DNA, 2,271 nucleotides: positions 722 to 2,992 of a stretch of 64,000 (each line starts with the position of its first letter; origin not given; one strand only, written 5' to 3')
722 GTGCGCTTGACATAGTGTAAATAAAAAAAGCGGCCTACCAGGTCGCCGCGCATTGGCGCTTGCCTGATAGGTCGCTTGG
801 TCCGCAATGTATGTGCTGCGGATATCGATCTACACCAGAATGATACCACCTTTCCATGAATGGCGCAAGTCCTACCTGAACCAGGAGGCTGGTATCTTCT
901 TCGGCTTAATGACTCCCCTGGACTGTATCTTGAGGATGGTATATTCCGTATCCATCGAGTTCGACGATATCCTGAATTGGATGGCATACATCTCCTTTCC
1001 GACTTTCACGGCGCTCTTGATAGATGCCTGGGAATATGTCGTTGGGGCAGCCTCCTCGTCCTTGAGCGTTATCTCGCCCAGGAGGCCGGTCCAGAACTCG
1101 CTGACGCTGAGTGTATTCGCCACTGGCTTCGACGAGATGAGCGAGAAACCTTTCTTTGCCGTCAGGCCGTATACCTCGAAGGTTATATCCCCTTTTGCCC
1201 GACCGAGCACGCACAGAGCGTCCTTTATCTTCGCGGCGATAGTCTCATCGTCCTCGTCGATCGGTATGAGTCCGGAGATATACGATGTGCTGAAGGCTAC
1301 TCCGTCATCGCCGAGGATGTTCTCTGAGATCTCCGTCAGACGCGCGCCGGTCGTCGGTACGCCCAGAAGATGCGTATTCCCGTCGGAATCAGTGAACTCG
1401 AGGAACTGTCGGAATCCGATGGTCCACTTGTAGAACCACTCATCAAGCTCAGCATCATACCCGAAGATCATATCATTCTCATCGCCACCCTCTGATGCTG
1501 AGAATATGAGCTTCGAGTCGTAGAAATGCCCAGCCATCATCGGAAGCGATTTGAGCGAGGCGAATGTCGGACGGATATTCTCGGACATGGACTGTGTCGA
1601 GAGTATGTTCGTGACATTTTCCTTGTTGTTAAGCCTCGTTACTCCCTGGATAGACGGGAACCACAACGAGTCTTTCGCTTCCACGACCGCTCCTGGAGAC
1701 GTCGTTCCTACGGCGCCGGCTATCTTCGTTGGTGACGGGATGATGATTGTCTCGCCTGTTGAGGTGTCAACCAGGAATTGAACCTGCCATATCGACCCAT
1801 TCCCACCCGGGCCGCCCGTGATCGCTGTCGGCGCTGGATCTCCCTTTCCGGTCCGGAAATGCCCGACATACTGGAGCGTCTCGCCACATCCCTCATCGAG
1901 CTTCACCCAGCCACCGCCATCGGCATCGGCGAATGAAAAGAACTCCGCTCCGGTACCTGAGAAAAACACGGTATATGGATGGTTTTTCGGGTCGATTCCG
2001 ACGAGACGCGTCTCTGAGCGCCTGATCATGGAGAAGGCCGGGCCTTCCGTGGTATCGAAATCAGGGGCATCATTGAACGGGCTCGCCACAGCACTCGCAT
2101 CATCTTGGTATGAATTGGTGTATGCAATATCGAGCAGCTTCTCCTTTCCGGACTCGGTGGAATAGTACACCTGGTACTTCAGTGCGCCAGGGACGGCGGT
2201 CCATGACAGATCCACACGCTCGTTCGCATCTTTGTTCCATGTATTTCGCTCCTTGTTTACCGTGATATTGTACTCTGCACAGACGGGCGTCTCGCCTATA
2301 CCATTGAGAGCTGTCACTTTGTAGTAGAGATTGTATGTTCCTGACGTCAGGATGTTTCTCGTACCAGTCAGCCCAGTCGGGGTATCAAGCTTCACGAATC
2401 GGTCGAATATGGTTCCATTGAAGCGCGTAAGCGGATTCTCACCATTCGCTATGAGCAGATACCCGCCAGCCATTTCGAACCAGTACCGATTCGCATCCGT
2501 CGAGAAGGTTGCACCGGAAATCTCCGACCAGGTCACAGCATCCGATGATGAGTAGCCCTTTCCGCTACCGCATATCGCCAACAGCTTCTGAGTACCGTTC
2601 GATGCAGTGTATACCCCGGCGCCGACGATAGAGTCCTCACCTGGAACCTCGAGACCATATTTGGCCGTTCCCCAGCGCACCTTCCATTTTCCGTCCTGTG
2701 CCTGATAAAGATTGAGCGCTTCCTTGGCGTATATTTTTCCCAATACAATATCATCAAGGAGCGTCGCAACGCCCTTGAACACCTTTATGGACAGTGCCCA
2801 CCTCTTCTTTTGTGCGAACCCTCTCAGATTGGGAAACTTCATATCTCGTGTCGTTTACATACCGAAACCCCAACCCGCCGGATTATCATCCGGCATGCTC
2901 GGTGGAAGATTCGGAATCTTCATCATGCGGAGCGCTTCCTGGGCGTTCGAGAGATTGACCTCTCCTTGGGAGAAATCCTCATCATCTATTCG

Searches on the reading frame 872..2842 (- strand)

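Call 25: search_protein_families(library=pfam, proteins=[window:872-2842:-], max_evalue=0.001)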
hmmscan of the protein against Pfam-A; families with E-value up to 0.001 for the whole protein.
window:872-2842:- (656 aa): 0 families

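Call 84: search_protein_families(library=phrogs, proteins=[window:872-2842:-], max_evalue=0.0001)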
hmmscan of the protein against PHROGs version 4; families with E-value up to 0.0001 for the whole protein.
window:872-2842:- (656 aa): 1 family
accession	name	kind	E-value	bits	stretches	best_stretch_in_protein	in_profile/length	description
phrog_3287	-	head and packaging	1.6e-06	28.2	0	372-470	244-342/524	virion structural protein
